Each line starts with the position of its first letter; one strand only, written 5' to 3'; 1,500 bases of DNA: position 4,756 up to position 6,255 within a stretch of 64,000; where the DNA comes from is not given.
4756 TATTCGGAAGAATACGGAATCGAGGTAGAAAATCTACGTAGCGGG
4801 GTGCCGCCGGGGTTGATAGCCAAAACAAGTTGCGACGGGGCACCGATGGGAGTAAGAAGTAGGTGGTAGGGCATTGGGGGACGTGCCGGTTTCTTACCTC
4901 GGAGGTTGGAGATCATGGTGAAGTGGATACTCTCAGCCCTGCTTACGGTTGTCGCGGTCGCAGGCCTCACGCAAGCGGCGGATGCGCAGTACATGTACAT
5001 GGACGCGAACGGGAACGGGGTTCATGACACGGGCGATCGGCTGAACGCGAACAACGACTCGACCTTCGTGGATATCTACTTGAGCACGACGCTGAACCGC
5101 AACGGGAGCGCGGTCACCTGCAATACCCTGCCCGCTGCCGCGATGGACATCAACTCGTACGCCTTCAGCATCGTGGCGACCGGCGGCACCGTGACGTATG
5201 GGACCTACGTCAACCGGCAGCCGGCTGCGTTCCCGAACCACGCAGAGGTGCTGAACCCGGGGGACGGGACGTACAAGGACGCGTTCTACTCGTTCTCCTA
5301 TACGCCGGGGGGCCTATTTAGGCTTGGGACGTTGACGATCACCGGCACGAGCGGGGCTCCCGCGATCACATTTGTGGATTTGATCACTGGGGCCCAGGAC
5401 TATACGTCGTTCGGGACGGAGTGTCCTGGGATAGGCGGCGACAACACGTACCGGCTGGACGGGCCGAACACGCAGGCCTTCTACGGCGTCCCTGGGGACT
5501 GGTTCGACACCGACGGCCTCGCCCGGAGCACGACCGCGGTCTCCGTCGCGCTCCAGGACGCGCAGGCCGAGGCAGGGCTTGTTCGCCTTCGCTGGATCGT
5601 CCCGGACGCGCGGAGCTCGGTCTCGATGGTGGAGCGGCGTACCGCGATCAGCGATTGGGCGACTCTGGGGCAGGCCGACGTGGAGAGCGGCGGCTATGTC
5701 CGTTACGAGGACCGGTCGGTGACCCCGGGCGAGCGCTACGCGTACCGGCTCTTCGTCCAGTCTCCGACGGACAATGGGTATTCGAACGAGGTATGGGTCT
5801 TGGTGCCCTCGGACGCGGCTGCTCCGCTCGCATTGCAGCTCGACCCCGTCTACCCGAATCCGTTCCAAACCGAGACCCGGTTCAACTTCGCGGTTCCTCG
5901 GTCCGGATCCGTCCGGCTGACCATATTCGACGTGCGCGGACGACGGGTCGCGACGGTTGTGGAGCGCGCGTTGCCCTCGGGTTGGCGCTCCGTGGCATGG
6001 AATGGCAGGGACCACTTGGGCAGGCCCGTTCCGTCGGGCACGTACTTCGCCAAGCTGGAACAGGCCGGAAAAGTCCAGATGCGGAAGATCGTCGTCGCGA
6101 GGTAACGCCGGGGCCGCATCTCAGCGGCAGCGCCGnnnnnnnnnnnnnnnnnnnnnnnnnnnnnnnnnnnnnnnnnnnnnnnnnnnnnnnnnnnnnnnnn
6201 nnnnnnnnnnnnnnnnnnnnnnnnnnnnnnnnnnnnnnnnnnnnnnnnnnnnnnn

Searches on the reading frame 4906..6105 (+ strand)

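Call 7: search_protein_families(library=ncbifam, proteins=[window:4906-6105:+], max_evalue=0.01)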
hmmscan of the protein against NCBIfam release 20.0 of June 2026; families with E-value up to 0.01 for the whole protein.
window:4906-6105:+ (399 aa): 6 families
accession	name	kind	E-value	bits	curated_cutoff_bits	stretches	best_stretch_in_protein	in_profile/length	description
TIGR04183.1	Por_Secre_tail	domain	1.8e-09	37.5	23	1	315-397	1-71/72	T9SS type A sorting domain-containing protein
NF033707.1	T9SS_sortase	equivalog_domain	3.7e-09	34.8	420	1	262-385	951-1076/1095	type IX secretion system sortase PorU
NF005176.1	PRK06655.1-1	equivalog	6.3e-05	23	230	1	331-387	94-150/197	flagellar hook assembly protein FlgD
NF052323.1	T9SSA_dep_M6i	equivalog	0.00027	19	600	1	316-387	961-1027/1043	T9SS-dependent M6-like inactivated metalloprotease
NF038113.1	T9SSA_dep_M36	equivalog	0.00037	18.8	885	1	314-397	794-868/869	T9SS-dependent M36 family metallopeptidase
NF009453.0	PRK12813.1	equivalog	0.0045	16.5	264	1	343-387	130-174/223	flagellar basal body rod modification protein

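Call 10: search_protein_families(library=pfam, proteins=[window:4906-6105:+], max_evalue=0.01)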
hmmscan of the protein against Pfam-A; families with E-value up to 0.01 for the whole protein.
window:4906-6105:+ (399 aa): 2 families
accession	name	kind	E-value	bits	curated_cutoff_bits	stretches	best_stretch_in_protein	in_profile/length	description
PF13860.13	FlgD_ig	-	3.7e-08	33.7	27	1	330-386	18-75/79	FlgD Ig-like domain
PF18962.6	Por_Secre_tail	-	8.9e-06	26.3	27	1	315-397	1-75/75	Secretion system C-terminal sorting domain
